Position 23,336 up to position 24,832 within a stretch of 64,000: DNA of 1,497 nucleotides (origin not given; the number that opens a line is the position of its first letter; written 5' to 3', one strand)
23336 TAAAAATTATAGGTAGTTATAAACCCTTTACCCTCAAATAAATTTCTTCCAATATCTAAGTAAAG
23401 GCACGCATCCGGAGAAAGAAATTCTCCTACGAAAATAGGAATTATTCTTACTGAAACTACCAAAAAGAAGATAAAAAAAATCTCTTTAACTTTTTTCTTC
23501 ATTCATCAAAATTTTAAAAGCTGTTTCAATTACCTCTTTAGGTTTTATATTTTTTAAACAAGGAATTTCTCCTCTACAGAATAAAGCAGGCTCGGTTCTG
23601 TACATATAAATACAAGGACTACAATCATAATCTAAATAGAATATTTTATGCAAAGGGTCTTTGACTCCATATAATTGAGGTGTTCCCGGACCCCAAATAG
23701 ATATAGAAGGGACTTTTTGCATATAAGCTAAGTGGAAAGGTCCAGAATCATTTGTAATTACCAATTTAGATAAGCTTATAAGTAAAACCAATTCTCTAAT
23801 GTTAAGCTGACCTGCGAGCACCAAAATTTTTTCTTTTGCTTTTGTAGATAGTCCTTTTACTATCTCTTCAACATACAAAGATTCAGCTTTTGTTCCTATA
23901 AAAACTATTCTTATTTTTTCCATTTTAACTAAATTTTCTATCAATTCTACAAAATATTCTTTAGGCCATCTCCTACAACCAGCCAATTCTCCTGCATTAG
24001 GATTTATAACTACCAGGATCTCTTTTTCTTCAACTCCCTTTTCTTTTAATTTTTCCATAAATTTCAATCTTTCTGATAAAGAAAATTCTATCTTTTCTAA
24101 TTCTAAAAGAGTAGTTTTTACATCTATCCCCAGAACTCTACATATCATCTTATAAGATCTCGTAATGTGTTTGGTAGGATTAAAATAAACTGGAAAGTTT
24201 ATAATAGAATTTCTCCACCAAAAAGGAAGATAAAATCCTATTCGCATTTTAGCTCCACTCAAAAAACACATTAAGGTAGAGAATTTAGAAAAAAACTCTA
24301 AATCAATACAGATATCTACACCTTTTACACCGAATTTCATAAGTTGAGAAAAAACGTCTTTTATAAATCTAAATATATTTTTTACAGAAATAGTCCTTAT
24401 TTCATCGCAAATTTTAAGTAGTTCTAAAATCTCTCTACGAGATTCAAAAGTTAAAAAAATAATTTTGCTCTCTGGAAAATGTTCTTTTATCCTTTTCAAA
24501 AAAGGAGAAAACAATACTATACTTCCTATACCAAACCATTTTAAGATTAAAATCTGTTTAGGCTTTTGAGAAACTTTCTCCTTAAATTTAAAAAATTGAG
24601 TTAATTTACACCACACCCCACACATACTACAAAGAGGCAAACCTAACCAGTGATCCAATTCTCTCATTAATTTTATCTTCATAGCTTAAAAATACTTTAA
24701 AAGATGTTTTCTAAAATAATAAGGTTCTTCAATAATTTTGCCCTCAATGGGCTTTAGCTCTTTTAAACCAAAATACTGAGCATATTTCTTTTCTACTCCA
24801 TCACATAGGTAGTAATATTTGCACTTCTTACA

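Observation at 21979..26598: Envelope glycosylation cluster pairing ArnC-like GT2 and ArnT-like membrane GT with a GT9 and a radical-SAM/SPASM-like enzyme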

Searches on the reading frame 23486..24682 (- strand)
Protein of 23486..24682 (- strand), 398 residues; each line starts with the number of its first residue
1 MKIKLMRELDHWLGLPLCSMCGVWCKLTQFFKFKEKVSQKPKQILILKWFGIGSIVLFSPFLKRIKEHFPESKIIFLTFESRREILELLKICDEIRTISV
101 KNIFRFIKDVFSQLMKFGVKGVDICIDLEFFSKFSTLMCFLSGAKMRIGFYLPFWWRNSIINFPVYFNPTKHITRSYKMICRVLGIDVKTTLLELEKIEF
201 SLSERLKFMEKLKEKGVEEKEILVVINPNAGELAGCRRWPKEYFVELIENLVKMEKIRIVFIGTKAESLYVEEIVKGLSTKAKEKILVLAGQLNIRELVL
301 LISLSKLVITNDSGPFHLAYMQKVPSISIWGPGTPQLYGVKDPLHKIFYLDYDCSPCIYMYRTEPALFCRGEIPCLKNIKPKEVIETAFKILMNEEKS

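Call 4: search_protein_families(library=pfam, proteins=[window:23486-24682:-], max_evalue=0.01)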
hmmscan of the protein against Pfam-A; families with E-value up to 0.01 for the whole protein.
window:23486-24682:- (398 aa): 1 family
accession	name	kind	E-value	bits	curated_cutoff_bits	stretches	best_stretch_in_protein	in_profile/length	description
PF01075.23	Glyco_transf_9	-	1.5e-24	87.1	22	1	135-361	25-240/247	Glycosyltransferase family 9 (heptosyltransferase)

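Call 5: search_protein_families(library=ncbifam, proteins=[window:23486-24682:-], max_evalue=0.01)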
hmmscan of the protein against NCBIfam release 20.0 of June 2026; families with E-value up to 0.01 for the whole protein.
window:23486-24682:- (398 aa): 6 families
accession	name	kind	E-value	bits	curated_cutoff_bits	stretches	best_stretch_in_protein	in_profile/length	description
TIGR02195.1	heptsyl_trn_II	equivalog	1.3e-24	87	134.6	1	44-391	2-337/339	lipopolysaccharide heptosyltransferase II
TIGR02201.1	heptsyl_trn_III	equivalog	3.4e-19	69.1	170.2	1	44-334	2-290/344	putative lipopolysaccharide heptosyltransferase III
TIGR02193.1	heptsyl_trn_I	equivalog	5.2e-17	62.1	185.3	2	172-342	139-293/320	lipopolysaccharide heptosyltransferase I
NF007742.0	PRK10422.1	equivalog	3.6e-16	58.9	467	1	39-334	3-292/352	lipopolysaccharide core heptosyltransferase RfaQ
NF008162.0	PRK10916.1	equivalog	8.5e-15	54.8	569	1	219-337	178-294/348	ADP-heptose--LPS heptosyltransferase RfaF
NF008204.0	PRK10964.1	equivalog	0.00035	19.8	437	1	237-339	192-288/322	lipopolysaccharide heptosyltransferase RfaC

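Call 27: search_solved_structures(query=window:23486-24682:-, max_evalue=0.01)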
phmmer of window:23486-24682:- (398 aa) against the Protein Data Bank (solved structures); distinct sequences matched with E-value up to 0.01: 2.
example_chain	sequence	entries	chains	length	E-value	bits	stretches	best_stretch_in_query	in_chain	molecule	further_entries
3tov_A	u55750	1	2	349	1.3e-21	80.4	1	42-350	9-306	Glycosyl transferase family 9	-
1psw_A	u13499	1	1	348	1.1e-11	47.6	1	231-338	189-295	ADP-HEPTOSE LPS HEPTOSYLTRANSFERASE II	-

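Call 57: search_solved_structures(query=A5, max_evalue=0.001, show_alignments=4)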
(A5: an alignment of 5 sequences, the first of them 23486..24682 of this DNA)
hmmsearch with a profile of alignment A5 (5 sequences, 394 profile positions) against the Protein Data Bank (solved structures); distinct sequences matched with E-value up to 0.001: 6.
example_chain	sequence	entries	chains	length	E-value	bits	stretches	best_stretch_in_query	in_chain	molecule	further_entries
3tov_A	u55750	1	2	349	3.7e-36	128.1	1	42-392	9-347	Glycosyl transferase family 9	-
1psw_A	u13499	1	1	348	2.6e-25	92.4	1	172-392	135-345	ADP-HEPTOSE LPS HEPTOSYLTRANSFERASE II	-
6dfe_A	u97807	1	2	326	9.1e-08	34.6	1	43-342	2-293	ADP-heptose--LPS heptosyltransferase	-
2gt1_A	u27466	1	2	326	9.1e-08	34.6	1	43-342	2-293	Lipopolysaccharide heptosyltransferase-1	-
2h1f_A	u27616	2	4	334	9.7e-08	34.5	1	43-342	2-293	Lipopolysaccharide heptosyltransferase-1 | Lipopolysaccharide heptosyltransferase 1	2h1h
7eu3_6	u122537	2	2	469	0.00093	21.4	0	39-329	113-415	Photosynthetic NDH subunit of subcomplex B1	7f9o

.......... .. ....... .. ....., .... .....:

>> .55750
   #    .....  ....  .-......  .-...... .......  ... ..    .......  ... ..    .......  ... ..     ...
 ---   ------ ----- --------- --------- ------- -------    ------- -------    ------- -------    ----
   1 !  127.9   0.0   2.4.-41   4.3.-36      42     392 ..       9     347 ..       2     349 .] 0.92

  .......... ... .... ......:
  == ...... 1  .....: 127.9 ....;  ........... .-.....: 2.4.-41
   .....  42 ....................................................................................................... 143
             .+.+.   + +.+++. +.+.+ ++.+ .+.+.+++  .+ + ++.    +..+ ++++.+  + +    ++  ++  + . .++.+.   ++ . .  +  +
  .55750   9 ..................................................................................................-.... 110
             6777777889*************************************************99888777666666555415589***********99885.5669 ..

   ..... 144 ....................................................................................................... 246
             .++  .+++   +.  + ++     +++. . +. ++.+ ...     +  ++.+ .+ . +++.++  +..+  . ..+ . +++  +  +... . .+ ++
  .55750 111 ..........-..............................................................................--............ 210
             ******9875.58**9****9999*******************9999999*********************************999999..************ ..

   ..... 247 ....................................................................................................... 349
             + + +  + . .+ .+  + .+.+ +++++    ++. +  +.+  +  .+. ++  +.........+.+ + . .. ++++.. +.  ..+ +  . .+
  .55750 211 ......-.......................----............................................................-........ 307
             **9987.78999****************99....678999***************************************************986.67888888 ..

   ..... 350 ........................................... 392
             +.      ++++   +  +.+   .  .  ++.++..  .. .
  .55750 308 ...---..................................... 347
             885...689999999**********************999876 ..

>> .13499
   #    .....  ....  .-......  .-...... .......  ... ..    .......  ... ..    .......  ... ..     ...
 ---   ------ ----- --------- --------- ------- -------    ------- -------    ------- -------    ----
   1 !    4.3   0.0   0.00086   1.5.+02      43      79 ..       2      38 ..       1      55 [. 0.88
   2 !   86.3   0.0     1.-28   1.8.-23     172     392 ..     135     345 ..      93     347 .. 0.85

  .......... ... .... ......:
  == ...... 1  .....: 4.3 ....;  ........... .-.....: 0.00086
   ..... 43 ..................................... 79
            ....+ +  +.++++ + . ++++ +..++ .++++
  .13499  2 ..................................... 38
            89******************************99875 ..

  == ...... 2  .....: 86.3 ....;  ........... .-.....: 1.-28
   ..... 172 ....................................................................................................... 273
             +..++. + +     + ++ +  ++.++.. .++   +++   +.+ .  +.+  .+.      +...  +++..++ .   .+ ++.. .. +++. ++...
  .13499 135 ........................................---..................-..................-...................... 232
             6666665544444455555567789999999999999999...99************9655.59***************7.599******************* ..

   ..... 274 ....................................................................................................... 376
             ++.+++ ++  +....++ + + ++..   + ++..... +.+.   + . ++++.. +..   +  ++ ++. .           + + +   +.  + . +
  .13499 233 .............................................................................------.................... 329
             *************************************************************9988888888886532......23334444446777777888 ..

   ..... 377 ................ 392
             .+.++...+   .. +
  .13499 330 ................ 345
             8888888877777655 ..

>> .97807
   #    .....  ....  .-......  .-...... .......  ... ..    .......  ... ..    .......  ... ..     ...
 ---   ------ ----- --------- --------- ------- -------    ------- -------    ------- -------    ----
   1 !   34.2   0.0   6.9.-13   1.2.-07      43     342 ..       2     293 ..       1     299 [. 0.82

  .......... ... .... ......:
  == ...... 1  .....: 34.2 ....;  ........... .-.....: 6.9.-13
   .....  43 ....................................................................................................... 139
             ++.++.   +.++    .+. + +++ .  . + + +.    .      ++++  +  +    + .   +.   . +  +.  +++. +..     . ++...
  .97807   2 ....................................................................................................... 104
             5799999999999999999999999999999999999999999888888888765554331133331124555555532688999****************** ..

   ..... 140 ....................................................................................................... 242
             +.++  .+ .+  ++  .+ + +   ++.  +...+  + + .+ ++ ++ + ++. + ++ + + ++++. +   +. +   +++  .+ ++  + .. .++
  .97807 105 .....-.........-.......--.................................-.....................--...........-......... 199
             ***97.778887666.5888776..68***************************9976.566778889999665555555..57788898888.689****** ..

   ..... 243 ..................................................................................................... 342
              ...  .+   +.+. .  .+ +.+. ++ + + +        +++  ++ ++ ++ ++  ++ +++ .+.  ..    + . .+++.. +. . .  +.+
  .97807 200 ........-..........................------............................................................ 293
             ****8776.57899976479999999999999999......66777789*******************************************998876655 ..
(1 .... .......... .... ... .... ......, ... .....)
